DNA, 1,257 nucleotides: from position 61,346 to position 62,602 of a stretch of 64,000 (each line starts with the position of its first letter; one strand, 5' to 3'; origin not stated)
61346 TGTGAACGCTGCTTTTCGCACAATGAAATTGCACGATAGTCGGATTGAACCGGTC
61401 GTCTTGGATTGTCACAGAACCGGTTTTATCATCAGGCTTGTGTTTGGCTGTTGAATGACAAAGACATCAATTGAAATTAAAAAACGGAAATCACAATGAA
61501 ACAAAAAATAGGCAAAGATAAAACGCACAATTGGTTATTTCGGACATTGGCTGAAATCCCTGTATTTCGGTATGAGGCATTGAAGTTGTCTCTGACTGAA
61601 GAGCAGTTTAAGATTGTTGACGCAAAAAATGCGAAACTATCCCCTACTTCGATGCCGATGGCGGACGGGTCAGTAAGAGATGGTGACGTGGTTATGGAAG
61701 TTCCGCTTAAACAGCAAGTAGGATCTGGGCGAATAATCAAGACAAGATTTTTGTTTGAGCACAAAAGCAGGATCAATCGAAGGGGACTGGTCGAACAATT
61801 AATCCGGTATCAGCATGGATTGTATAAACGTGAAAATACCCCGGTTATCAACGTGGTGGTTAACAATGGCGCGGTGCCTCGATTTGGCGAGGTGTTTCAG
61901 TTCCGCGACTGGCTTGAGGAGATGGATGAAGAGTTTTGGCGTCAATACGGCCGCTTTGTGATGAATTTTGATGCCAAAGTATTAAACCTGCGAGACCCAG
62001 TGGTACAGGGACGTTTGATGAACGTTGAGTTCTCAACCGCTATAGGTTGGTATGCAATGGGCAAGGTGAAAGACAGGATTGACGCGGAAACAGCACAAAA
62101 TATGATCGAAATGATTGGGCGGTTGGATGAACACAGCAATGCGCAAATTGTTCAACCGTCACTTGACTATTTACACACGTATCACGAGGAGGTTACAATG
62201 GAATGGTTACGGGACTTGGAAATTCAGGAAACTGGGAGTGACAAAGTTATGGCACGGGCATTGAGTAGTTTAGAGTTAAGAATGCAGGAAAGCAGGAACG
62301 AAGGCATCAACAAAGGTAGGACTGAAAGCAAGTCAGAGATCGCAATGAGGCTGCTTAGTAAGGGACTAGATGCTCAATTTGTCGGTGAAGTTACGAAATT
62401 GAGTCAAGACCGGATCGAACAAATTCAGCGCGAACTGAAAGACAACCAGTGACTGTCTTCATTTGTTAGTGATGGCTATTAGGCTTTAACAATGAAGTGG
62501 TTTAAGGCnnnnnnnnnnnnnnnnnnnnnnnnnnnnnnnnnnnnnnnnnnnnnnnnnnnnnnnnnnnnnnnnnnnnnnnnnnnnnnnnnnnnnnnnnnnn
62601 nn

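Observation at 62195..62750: Rpn-family nuclease gene followed by a free-standing, diverged copy of its own C-terminal tail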

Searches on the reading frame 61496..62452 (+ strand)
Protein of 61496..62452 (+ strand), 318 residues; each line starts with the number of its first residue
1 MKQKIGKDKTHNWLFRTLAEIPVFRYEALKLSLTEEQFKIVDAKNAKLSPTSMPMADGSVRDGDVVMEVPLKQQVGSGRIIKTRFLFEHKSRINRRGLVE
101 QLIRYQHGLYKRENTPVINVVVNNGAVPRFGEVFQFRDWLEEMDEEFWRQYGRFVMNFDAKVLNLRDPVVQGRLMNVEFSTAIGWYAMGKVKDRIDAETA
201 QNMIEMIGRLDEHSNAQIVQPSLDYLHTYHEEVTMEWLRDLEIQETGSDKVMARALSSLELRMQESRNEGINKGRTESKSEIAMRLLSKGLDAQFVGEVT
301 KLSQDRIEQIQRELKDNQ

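Call 4: search_protein_families(library=pfam, proteins=[window:61496-62452:+], max_evalue=0.1)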
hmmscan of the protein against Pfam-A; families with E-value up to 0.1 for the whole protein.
window:61496-62452:+ (318 aa): 1 family
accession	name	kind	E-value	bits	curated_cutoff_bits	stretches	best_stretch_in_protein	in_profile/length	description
PF04754.18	Transposase_31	-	0.0055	16.7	21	1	10-114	2-101/203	Putative transposase, YhgA-like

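Call 5: search_protein_families(library=ncbifam, proteins=[window:61496-62452:+], max_evalue=0.1)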
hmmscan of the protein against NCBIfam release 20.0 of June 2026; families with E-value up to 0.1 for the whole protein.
window:61496-62452:+ (318 aa): 3 families
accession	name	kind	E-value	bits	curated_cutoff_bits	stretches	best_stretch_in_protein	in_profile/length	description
TIGR01784.1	T_den_put_tspse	subfamily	9.3e-09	35.5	52.1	1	157-310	131-273/273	Rpn family recombination-promoting nuclease/putative transposase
NF007418.0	PRK09956.1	equivalog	0.00043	19.4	583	1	261-307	257-303/308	ISNCY family transposase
NF003651.0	PRK05286.2-4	equivalog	0.064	11.8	448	1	116-201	12-92/377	quinone-dependent dihydroorotate dehydrogenase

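Call 9: find_homologous_proteins(query=window:61496-62452:+)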
Query window:61496-62452:+ (318 aa): 4 proteins with E <= 0.001 among 1291 candidates.
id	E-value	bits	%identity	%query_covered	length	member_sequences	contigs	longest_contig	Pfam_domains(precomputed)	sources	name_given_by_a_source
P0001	7.1e-177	605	89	100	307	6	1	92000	PF27070.1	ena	-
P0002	3.2e-108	380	59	99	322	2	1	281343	-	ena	-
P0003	1.8e-77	279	47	89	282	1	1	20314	-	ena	-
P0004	2.2e-60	223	39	97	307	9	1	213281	PF27070.1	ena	-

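Call 17: find_encoding_contigs(protein=P0001, flank=6000)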
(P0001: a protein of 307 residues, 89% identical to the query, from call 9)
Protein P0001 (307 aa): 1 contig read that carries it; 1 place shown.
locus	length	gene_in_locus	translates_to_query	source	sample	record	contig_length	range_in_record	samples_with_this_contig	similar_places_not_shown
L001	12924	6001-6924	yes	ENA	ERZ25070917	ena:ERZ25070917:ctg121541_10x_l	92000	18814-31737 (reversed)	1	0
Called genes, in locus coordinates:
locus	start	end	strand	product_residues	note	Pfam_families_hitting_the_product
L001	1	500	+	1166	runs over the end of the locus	PF02463:SMC_N, PF13304:AAA_21 (weak), PF13476:AAA_23, PF06470:SMC_hinge (weak), PF13304:AAA_21 (weak)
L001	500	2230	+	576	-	-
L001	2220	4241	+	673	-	PF22745:Nlig-Ia, PF01653:DNA_ligase_aden, PF03120:OB_DNA_ligase, PF03119:DNA_ligase_ZBD (weak), PF14520:HHH_5 (weak), PF12826:HHH_2, PF14520:HHH_5 (weak), PF00533:BRCT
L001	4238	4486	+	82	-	PF25583:WCX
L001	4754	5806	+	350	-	PF20208:ARPP-1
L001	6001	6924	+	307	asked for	PF27070:HTH_Rpn_C (weak)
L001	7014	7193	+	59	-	PF27070:HTH_Rpn_C (weak)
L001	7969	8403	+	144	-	PF00011:HSP20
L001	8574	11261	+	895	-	PF00330:Aconitase, PF00694:Aconitase_C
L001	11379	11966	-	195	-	PF04279:IspA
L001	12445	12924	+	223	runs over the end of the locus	-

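Call 18: find_encoding_contigs(protein=P0002, flank=6000)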
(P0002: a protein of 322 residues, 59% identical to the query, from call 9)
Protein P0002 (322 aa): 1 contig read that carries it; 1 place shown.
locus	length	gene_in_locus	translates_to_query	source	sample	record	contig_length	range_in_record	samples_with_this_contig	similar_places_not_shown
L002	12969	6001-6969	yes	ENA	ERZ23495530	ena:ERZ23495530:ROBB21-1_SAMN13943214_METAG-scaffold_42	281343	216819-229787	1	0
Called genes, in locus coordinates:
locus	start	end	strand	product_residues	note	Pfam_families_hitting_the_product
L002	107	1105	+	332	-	PF02668:TauD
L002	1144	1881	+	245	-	PF03740:PdxJ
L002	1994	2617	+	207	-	PF01470:Peptidase_C15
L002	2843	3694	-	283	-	PF01557:FAA_hydrolase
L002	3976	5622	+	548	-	PF00149:Metallophos, PF02872:5_nucleotid_C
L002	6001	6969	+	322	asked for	-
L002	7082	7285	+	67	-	-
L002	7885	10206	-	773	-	PF01315:Ald_Xan_dh_C, PF02738:MoCoBD_1, PF20256:MoCoBD_2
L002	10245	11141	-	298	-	PF00483:NTP_transferase, PF12804:NTP_transf_3 (weak)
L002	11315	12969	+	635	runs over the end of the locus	PF02518:HATPase_c (weak), PF13589:HATPase_c_3, PF00183:HSP90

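Call 19: find_encoding_contigs(protein=P0003, flank=6000)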
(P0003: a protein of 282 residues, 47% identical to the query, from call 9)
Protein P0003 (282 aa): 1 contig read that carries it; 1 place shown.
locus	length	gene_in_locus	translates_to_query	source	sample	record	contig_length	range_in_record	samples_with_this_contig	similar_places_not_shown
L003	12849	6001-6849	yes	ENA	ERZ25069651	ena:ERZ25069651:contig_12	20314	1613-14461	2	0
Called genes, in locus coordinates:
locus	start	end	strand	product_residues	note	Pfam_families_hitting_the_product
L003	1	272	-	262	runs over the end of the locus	PF10263:SprT-like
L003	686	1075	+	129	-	PF01329:Pterin_4a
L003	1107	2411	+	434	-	PF01288:HPPK, PF00809:Pterin_bind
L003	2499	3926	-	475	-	PF01435:Peptidase_M48, PF13428:TPR_14 (faint), PF14559:TPR_19 (weak)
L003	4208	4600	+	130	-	PF02635:DsrE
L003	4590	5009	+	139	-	PF02635:DsrE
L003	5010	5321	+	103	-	PF04077:DsrH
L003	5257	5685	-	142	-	-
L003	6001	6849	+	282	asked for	-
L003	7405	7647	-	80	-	-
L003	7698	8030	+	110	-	PF04358:DsrC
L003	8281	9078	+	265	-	PF05721:PhyH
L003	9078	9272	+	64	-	-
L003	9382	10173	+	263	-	PF02548:Pantoate_transf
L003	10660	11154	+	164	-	PF01625:PMSR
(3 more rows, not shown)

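Call 20: find_encoding_contigs(protein=P0004, flank=6000)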
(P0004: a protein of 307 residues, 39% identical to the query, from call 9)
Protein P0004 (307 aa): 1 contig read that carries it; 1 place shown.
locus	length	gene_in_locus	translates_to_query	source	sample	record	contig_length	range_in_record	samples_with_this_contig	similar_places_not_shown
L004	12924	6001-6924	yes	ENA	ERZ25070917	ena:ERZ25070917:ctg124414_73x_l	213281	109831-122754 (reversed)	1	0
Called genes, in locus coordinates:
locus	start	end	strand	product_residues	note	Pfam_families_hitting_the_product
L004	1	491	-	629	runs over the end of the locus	PF03717:PBP_dimer, PF00905:Transpeptidase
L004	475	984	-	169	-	PF04093:MreD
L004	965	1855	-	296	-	PF04085:MreC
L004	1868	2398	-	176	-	-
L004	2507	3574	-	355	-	PF06723:MreB_Mbl, PF00022:Actin (faint), PF00012:HSP70, PF14450:FtsA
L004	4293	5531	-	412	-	PF00267:Porin_1, PF13609:Porin_4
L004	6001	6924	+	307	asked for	PF27070:HTH_Rpn_C (faint)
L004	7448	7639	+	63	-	-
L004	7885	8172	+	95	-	PF02686:GatC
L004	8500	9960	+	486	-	PF01425:Amidase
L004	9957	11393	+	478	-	PF02934:GatB_N, PF02637:GatB_Yqey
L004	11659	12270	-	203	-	-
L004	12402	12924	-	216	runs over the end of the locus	-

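Call 28: find_related_loci(query=A3, collection=genome_contigs, flank=4000)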
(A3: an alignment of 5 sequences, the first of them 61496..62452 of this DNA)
Query A3 (318 aa) in genome_contigs; peptide patterns used: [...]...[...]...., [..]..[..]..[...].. (x = any residue, [..] = any of these).
36 stretches matched a pattern; 1 encode a relative of the query (tblastn E <= 1e-3); 1 distinct loci.
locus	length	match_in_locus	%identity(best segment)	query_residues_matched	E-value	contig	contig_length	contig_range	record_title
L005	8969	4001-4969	37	10-311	8e-73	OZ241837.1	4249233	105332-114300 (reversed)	MAG: Arenicellales bacterium isolate e136e302-b5bb-49f9-86ed-29cc4dfdc771 genome assembly, chromosome: 1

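Call 29: find_related_loci(query=A3, collection=metagenome_contigs, flank=4000)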
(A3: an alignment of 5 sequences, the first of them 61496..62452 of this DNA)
Query A3 (318 aa) in metagenome_contigs; peptide patterns used: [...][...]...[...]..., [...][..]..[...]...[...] (x = any residue, [..] = any of these).
162 stretches matched a pattern, but none encodes a relative of the query by tblastn (E <= 1e-3).

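Call 37: search_protein_representatives(alignment_id=A3)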
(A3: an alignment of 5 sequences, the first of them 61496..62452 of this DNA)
Query: 5 sequences, 315 profile positions. Proteins with E-value up to 0.001 (for the whole library): 719; up to 1e-10: 151; up to 1e-30: 18. The best 150 are listed.
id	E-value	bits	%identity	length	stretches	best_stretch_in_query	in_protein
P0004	2.0e-148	509.7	-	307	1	5-315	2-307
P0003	1.1e-139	481.0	-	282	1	33-312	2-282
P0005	2.4e-80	286.1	-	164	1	144-315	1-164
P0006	2.9e-75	269.4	-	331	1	10-308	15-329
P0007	8.5e-75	267.8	-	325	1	9-310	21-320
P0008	1.3e-74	267.2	-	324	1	8-310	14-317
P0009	3.1e-63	229.8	-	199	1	6-173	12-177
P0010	2.8e-62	226.7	-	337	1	9-310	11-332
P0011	4.5e-58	212.9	-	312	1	8-310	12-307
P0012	5.5e-56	206.0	-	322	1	7-312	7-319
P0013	1.4e-44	168.5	-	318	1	9-313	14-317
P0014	1.2e-39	152.4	-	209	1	6-198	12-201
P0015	1.0e-37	146.0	-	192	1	8-172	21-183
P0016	4.6e-35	137.3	-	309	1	6-312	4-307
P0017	3.2e-33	131.2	-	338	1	10-309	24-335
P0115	1.7e-13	66.4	-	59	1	253-315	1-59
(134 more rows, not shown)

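Call 39: search_solved_structures(query=A3, max_evalue=1, show_alignments=2)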
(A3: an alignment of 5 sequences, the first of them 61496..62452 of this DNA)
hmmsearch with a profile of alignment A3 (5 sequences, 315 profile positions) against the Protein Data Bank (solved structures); distinct sequences matched with E-value up to 1: 0.

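Call 44: find_encoding_contigs(protein=P0115, flank=6000)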
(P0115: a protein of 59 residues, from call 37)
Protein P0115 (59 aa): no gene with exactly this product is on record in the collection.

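Call 47: list_cluster_members(proteins=[P0115, P0153, window:61496-62452:+])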
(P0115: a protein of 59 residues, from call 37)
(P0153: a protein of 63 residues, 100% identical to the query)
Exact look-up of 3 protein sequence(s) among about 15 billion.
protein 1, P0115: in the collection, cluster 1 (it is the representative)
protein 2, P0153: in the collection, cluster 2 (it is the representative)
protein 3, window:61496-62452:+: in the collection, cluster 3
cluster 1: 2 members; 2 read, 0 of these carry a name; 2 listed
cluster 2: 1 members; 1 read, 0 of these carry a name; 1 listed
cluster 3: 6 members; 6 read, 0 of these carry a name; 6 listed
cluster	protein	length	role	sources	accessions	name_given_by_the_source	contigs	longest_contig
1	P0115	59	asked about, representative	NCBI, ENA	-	-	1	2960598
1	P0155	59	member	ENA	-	-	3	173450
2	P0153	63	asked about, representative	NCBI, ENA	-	-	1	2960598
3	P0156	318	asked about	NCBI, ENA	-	-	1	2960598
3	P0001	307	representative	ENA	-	-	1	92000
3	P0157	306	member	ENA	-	-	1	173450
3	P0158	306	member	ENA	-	-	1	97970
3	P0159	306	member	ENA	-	-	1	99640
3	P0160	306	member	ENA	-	-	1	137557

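Call 50: find_encoding_contigs(protein=window:61496-62452:+, flank=3000)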
Protein window:61496-62452:+ (318 aa): no gene with exactly this product is on record in the collection.

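Call 57: search_protein_families(library=pfam, alignment_id=A6, max_evalue=0.001)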
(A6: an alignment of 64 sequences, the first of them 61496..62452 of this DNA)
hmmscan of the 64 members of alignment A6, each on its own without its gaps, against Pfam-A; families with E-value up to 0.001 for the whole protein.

A. member 1, window:61496-62452:+ (318 aa): 0 families

B. families by the number of members that match (of 64 scanned): 3 families
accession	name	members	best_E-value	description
PF04754.18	Transposase_31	53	7.4e-45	Putative transposase, YhgA-like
PF11103.14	DUF2887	1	0.00024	Protein of unknown function (DUF2887)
PF02796.21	HTH_7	1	0.00056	Helix-turn-helix domain of resolvase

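Call 66: search_protein_families(library=padloc, proteins=[window:61496-62452:+], max_evalue=0.01)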
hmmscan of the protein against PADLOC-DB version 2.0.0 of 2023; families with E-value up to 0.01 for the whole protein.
window:61496-62452:+ (318 aa): 0 families

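Call 69: predict_structure(alignment_id=A6)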
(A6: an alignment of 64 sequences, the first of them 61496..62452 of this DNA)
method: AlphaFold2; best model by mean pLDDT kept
length: 318 residues; sequences in the alignment: 64
mean_pLDDT: 93.6   pTM: 0.85
mean pLDDT of the five models: 93.6, 92.7, 92.4, 92.4, 91.6
residues with pLDDT >= 90: 279; 70-90: 30; 50-70: 4; < 50: 5
segments of 3 or more residues with pLDDT < 50: 1-5
pLDDT, mean of each block of 10 residues (from residue 1): 56 95 97 97 98 90 96 81 97 95 96 96 96 93 94 96 97 91 97 96 95 90 96 96 96 93 91 94 97 98 98 96
secondary structure, 60 per line:
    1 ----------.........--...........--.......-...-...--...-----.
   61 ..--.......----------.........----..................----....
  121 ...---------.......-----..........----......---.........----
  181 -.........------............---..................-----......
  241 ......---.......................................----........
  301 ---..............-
elements in order: H11-19 H22-32 H35-40 E47-49 E52-54 E60-62 E65-71 E82-90 H95-112 E117-123 E133-135 H136-139 H145-154 E159-164 H168-176 H182-190 H197-208 H212-229 H235-246 H250-288 H293-300 H304-317

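Call 72: fold_search(model_id=the predicted structure, library=pdb)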
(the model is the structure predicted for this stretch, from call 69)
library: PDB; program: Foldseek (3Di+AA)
matches with E <= 10: 666; with E <= 0.001: 0
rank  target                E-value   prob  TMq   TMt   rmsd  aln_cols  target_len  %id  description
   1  7fiv_B                6.4e-03  0.33  0.15  0.08  16.7       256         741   12  Crystal structure of the complex formed by Wolbachia cytoplasmic incompatibility factors CidA and CidBND1-ND2 from wPi (released 2022-04-06)
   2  4pki_G                2.2e-02  0.16  0.11  0.11  23.5       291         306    8  Complex of ATP-actin With the C-terminal Actin-Binding Domain of Tropomodulin (released 2014-07-30)
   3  8em1_B                2.9e-02  0.89  0.19  0.14   7.2       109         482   16  Type IIS Restriction Endonuclease PaqCI, DNA Unbound (released 2023-03-22)
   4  2p14                  5.1e-02  0.33  0.17  0.26  18.0       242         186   11  Crystal structure of small subunit (R.BspD6I2) of the heterodimeric restriction endonuclease R.BspD6I (released 2008-03-11)
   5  8em1_A                6.3e-02  0.82  0.19  0.13   7.1       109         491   16  Type IIS Restriction Endonuclease PaqCI, DNA Unbound (released 2023-03-22)
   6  4z94_G                1.1e-01  0.12  0.12  0.12  23.8       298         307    8  Actin Complex With a Chimera of Tropomodulin-1 and Leiomodin-1 Actin-Binding Site 2 (released 2015-10-21)
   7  9c1m_G                1.2e-01  0.15  0.17  0.14  24.6       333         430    9  HerA-DUF assembly 1 (released 2025-06-04)
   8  8dgc_A                1.3e-01  0.38  0.25  0.06  10.9       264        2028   11  Avs3 bound to phage PhiV-1 terminase (released 2022-08-03)
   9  8epx_D                2.0e-01  0.60  0.19  0.13   6.9       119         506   11  Type IIS Restriction Endonuclease PaqCI, DNA bound (released 2023-03-22)
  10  8dgc_B                2.0e-01  0.20  0.21  0.05  13.2       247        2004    8  Avs3 bound to phage PhiV-1 terminase (released 2022-08-03)
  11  7vsr_M                2.1e-01  0.60  0.19  0.20   6.0       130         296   11  Structure of McrBC (stalkless mutant) (released 2023-02-15)
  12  8rr1_E                2.1e-01  0.15  0.15  0.09  10.6       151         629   14  Human mitochondrial RNase Z complex with ELAC2-D550N catalytic mutant and tRNA-Tyr precursor (Composite model) (released 2025-01-08)
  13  9iab_A                2.2e-01  0.21  0.17  0.19  10.1       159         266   13  Structure of the Argonaute-associated Cas4 family protein 1 (ACE1) from Chroococcidiopsis thermalis (CtACE1) (released 2025-04-23)
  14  5mtz_B                2.2e-01  0.21  0.16  0.09  10.6       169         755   12  Crystal structure of a long form RNase Z from yeast (released 2017-06-21)
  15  2fh4_A                2.4e-01  0.21  0.14  0.14  10.0       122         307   11  C-terminal half of gelsolin soaked in EGTA at pH 8 (released 2006-06-13)
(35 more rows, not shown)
